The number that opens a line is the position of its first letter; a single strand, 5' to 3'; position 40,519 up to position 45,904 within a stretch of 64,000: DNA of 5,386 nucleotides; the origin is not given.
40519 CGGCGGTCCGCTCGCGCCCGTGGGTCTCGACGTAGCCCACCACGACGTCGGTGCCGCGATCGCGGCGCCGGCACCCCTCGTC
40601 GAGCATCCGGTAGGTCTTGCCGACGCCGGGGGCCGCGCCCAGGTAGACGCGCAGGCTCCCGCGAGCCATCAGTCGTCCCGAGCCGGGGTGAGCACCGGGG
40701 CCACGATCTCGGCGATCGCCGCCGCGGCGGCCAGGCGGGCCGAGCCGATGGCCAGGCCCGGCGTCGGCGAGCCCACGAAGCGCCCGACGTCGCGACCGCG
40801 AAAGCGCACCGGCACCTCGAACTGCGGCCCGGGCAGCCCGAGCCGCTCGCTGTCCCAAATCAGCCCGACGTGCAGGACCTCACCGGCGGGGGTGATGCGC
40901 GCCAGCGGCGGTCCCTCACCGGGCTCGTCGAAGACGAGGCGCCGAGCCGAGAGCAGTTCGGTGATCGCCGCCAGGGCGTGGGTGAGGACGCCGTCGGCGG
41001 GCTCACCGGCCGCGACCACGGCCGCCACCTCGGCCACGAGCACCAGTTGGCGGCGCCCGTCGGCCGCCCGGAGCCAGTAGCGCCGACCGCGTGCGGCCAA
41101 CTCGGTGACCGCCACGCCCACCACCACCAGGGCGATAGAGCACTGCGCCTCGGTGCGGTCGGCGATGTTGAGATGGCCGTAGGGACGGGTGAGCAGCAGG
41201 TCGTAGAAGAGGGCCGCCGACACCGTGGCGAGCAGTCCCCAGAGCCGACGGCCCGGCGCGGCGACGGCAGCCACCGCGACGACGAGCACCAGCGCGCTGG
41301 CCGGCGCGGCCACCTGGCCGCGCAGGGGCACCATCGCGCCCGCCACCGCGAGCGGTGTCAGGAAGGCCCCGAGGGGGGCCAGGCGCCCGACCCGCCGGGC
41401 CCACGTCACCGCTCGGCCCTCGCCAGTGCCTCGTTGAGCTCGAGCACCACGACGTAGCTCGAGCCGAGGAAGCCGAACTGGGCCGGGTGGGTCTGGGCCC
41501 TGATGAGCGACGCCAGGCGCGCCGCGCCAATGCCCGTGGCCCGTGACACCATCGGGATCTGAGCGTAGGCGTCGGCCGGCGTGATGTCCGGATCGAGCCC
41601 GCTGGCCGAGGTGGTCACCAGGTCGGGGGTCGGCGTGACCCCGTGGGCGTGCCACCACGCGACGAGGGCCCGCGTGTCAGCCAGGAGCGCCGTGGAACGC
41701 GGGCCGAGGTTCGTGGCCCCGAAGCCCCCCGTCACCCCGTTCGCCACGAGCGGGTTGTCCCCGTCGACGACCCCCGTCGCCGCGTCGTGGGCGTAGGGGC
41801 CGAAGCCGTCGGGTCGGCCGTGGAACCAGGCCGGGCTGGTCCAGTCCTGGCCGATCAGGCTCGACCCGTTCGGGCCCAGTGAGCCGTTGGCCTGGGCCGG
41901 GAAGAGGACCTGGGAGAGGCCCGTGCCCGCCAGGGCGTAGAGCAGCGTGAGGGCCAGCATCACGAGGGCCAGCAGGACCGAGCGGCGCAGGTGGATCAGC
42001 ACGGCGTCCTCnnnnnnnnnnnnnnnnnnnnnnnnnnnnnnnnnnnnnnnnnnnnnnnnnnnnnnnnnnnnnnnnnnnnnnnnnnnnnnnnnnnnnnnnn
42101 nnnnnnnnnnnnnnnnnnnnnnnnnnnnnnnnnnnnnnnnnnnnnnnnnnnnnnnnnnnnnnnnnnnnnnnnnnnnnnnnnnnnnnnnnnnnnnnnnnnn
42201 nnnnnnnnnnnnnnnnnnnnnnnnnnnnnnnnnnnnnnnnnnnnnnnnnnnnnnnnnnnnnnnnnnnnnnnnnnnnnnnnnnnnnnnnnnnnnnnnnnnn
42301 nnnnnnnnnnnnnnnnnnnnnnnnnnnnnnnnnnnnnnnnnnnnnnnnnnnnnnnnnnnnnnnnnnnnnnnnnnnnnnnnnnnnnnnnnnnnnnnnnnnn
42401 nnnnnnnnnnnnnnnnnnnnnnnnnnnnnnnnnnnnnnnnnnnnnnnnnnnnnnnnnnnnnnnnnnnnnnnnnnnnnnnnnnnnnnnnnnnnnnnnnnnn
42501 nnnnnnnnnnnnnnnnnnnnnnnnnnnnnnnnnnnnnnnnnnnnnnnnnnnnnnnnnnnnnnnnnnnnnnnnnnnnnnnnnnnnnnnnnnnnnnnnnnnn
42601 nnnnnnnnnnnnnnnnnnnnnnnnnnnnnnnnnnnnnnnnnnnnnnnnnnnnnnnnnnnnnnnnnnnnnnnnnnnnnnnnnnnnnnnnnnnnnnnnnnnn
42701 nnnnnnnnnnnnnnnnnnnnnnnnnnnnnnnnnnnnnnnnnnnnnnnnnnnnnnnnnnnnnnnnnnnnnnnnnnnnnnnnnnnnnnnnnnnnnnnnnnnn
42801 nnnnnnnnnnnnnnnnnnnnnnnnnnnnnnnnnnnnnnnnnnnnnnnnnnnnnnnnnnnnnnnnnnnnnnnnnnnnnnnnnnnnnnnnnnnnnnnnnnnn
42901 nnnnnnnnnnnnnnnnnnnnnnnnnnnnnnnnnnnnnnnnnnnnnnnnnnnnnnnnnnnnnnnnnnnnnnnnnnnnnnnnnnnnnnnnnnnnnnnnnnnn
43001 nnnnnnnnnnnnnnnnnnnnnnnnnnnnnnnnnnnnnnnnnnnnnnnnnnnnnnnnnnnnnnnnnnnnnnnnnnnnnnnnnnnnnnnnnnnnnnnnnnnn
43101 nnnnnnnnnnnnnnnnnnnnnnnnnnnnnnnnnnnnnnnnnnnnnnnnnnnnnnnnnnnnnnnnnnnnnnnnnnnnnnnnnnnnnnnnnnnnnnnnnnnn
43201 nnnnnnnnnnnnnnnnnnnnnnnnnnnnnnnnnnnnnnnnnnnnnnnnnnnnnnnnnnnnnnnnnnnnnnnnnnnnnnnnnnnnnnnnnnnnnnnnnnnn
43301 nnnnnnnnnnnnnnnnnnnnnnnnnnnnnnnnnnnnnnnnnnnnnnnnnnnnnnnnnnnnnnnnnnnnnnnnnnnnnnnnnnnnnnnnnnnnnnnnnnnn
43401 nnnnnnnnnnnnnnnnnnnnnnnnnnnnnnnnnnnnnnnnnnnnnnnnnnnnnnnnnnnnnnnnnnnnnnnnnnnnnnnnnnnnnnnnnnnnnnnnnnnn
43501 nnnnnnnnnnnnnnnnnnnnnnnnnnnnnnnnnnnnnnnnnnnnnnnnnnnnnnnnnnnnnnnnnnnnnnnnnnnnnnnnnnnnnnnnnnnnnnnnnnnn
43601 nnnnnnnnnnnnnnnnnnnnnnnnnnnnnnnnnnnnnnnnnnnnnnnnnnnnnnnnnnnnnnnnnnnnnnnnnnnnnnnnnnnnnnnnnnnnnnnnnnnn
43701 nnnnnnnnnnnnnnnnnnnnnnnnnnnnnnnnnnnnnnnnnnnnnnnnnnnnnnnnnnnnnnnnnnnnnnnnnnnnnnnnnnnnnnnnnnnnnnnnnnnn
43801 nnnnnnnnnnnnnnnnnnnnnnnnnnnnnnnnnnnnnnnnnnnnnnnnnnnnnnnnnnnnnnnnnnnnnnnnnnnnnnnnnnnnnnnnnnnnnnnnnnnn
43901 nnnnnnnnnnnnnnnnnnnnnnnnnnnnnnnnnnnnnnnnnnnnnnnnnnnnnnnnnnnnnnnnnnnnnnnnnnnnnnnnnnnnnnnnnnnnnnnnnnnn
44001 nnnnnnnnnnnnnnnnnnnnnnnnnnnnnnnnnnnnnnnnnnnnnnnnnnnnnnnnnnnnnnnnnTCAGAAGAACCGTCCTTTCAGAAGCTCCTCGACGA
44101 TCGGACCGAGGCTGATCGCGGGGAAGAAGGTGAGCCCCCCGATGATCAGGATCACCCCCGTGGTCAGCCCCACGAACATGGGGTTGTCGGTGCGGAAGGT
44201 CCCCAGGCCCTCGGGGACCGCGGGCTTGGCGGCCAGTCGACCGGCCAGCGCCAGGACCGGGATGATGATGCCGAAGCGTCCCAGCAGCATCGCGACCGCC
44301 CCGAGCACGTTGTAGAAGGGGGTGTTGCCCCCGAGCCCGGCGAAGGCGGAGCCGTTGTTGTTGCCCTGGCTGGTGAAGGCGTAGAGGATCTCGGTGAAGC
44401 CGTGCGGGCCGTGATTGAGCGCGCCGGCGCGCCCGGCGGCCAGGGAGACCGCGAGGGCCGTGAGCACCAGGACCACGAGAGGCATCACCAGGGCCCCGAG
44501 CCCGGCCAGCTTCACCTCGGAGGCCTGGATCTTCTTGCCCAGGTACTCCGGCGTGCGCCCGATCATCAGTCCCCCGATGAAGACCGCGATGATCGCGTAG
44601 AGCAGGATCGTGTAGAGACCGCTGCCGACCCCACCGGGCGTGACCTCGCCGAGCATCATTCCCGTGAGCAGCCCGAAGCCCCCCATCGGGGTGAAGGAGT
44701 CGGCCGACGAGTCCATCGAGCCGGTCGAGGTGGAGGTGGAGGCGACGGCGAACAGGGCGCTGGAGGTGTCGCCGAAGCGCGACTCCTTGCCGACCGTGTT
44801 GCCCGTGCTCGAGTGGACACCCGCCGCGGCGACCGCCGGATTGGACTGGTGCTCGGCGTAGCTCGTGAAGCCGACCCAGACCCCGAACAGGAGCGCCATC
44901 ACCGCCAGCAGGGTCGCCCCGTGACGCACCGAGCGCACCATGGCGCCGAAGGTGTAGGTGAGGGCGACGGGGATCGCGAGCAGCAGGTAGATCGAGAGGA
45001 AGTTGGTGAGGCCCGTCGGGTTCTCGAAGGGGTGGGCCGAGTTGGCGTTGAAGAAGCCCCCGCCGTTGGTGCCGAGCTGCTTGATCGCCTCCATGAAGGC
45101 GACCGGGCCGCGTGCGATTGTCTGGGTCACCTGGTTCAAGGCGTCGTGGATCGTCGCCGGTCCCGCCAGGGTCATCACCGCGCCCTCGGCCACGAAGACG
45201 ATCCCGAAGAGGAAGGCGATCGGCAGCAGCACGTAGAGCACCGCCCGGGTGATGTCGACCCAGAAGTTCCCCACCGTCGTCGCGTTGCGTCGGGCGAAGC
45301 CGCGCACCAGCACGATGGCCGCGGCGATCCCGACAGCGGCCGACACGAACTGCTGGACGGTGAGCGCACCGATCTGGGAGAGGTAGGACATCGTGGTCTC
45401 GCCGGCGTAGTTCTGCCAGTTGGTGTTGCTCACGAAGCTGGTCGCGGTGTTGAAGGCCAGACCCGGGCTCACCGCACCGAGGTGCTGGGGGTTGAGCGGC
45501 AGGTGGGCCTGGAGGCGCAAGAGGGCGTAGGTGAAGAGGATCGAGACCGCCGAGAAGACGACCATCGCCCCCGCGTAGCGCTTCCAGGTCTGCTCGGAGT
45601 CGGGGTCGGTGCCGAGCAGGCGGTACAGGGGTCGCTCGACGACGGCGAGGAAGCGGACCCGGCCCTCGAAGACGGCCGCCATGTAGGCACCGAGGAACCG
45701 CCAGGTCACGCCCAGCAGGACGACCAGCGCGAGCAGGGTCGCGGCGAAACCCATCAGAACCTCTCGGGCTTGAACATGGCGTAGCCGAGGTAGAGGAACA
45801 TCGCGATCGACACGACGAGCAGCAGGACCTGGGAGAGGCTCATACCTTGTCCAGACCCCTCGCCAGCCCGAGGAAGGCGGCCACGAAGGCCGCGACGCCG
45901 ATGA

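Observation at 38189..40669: Full-length KdpD whose phospho-acceptor histidine is replaced by glutamate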

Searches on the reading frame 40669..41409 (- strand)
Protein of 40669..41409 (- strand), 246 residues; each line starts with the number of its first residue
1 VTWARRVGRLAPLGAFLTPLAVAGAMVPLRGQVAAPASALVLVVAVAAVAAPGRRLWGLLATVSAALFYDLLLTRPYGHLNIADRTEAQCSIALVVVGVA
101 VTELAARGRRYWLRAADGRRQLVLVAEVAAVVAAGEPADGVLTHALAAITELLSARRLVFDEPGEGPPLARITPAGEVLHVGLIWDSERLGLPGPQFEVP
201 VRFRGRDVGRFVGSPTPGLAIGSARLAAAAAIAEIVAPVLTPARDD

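Call 51: search_protein_families(library=ncbifam, proteins=[window:40669-41409:-], max_evalue=0.001)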
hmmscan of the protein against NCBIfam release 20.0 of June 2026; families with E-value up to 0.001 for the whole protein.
window:40669-41409:- (246 aa): 0 families

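Call 53: find_homologous_proteins(query=window:40669-41409:-, max_evalue=0.00001)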
Query window:40669-41409:- (246 aa): 34 proteins with E <= 0.00001 among 8000 candidates.
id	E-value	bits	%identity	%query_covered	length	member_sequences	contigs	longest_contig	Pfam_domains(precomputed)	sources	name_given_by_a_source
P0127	2.0e-146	504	100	100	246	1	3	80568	PF13493.12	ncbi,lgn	-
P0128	5.0e-91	323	70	93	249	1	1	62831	PF13493.12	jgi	jgi:hypothetical protein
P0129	6.7e-47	178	44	88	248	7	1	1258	PF13493.12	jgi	-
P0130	5.9e-46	175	44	88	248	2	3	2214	PF13493.12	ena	-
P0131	4.2e-45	172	43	98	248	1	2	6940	PF13493.12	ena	-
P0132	5.5e-45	172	44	88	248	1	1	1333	PF13493.12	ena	-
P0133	8.8e-45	171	44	88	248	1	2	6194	PF13493.12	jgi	jgi:hypothetical protein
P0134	1.3e-44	171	45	88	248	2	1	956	PF13493.12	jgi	jgi:hypothetical protein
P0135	4.2e-44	169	42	91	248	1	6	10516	PF13493.12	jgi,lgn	-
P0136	2.6e-42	163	43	86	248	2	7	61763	PF13493.12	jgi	jgi:K+-sensing histidine kinase KdpD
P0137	5.2e-42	162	45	91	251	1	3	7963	PF13493.12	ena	-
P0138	3.0e-41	160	40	95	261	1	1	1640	PF13493.12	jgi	jgi:hypothetical protein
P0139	3.6e-41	159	43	91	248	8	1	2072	PF13493.12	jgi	jgi:hypothetical protein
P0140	3.3e-40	156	43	98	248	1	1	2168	PF13493.12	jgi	jgi:K+-sensing histidine kinase KdpD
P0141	9.2e-40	155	38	95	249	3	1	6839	PF13493.12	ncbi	ncbi:MAG: DUF4118 domain-containing protein [Acidimicrobiales bacterium]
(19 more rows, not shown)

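Call 62: predict_structure(alignment_id=A2)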
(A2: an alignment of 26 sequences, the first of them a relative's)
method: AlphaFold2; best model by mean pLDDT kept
length: 246 residues; sequences in the alignment: 26
mean_pLDDT: 89.8   pTM: 0.70
mean pLDDT of the five models: 89.8, 89.6, 89.4, 87.2, 85.9
residues with pLDDT >= 90: 168; 70-90: 65; 50-70: 11; < 50: 2
segments of 3 or more residues with pLDDT < 50: none
pLDDT, mean of each block of 10 residues (from residue 1): 66 90 92 89 93 87 94 85 86 94 91 90 96 94 97 95 82 94 92 93 91 93 95 94 57
secondary structure, 60 per line:
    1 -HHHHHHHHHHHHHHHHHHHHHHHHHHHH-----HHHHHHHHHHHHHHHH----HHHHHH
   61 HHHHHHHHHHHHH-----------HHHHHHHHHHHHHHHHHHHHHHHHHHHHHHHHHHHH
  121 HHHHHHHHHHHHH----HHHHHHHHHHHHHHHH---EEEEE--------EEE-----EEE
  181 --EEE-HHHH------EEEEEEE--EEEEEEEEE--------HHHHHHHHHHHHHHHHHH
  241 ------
elements in order: H2-29 H35-50 H55-73 H85-133 H138-153 E157-161 E170-172 E178-180 E183-185 H187-190 E197-203 E206-214 H223-240

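Call 65: fold_search(model_id=the predicted structure, library=pdb)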
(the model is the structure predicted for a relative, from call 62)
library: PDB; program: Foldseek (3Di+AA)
matches with E <= 10: 312; with E <= 0.001: 0
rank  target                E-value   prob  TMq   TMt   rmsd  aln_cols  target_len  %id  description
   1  1ykd_B                4.4e-02  0.66  0.25  0.18  11.5       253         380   10  Crystal Structure of the Tandem GAF Domains from a Cyanobacterial Adenylyl Cyclase: Novel Modes of Ligand-Binding and  (released 2005-02-22)
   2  6oap_A                5.5e-02  0.99  0.34  0.28  10.1       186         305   11  Crystal structure of a dual sensor histidine kinase in the green-light absorbing Pg state (released 2019-09-18)
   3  6oaq_A                9.7e-02  0.99  0.37  0.31   8.6       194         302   10  Crystal structure of a dual sensor histidine kinase in BeF3- bound state (released 2019-09-18)
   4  6ob8_A                1.3e-01  0.98  0.37  0.30   8.8       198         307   10  Crystal structure of a dual sensor histidine kinase in green light illuminated state (released 2019-09-18)
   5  1ykd_A                1.4e-01  0.44  0.25  0.19  11.2       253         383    9  Crystal Structure of the Tandem GAF Domains from a Cyanobacterial Adenylyl Cyclase: Novel Modes of Ligand-Binding and  (released 2005-02-22)
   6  3ibj_B                1.7e-01  0.93  0.35  0.15   7.9       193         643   10  X-ray structure of PDE2A (released 2009-10-27)
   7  3ci6_B                2.0e-01  0.99  0.34  0.48   8.8       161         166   13  Crystal structure of the GAF domain from Acinetobacter phosphoenolpyruvate-protein phosphotransferase (released 2008-05-13)
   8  3ibj_A                2.1e-01  0.89  0.36  0.15   9.6       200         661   10  X-ray structure of PDE2A (released 2009-10-27)
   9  5lly_D                2.2e-01  0.60  0.31  0.18  10.3       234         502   10  Photosensory Module of Bacteriophytochrome linked Diguanylyl Cyclase from Idiomarina species A28L (released 2017-03-15)
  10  5hsq                  2.4e-01  0.99  0.34  0.18   8.6       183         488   11  The surface engineered photosensory module (PAS-GAF-PHY) of the bacterial phytochrome Agp1 (AtBphP1) in the Pr form, chr (released 2016-08-03)
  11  4bwi_A                2.4e-01  0.84  0.37  0.25   9.6       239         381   13  Structure of the phytochrome Cph2 from Synechocystis sp. PCC6803 (released 2013-10-30)
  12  9cxh_B                2.4e-01  0.82  0.33  0.12  10.6       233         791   11  Structure of PDE6C in complex with the rod inhibitory p gamma subunit in the presence of cGMP (released 2024-12-18)
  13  8co5                  2.6e-01  0.97  0.34  0.19   8.4       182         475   13  The surface-engineered photosensory module (PAS-GAF-PHY) of the bacterial phytochrome Agp1 (AtBphP1) in the Pr form with (released 2024-03-06)
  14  3cit_A                3.2e-01  0.98  0.35  0.53   5.7       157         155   11  Crystal structure of the GAF domain of a putative sensor histidine kinase from Pseudomonas syringae pv. tomato (released 2008-05-13)
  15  6r27_C                3.2e-01  0.98  0.35  0.19   8.2       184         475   11  Crystallographic superstructure of the photosensory core module (PAS-GAF-PHY) of the bacterial phytochrome Agp1 (AtBph (released 2020-04-01)
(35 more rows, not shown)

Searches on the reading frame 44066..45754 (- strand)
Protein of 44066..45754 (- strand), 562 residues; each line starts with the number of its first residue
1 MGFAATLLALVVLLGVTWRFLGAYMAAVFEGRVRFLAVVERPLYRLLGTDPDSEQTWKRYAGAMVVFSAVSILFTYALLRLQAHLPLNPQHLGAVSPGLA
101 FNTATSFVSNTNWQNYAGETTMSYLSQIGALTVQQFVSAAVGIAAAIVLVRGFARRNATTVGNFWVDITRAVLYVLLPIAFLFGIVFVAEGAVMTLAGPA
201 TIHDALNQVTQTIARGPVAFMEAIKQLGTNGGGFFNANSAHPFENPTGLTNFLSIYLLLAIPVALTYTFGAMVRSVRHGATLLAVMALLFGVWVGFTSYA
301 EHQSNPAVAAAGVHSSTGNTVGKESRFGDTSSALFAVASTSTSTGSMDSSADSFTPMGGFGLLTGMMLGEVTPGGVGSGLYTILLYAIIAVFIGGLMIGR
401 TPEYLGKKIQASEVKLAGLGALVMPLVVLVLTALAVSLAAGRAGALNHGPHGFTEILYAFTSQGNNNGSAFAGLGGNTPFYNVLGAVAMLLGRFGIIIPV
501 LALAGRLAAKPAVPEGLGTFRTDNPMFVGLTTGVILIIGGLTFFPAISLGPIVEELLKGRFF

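Call 6: search_protein_families(library=pfam, proteins=[window:44066-45754:-], max_evalue=0.01)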
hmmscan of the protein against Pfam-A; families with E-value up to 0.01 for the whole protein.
window:44066-45754:- (562 aa): 1 family
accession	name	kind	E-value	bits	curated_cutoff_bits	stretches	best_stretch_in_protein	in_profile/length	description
PF03814.21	KdpA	-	2.9e-223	742.4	22.6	1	10-556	3-548/548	Potassium-transporting ATPase A subunit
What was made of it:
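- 44066..45754 (-): kdpA. Pfam PF03814, 2.9e-223 (call 6).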
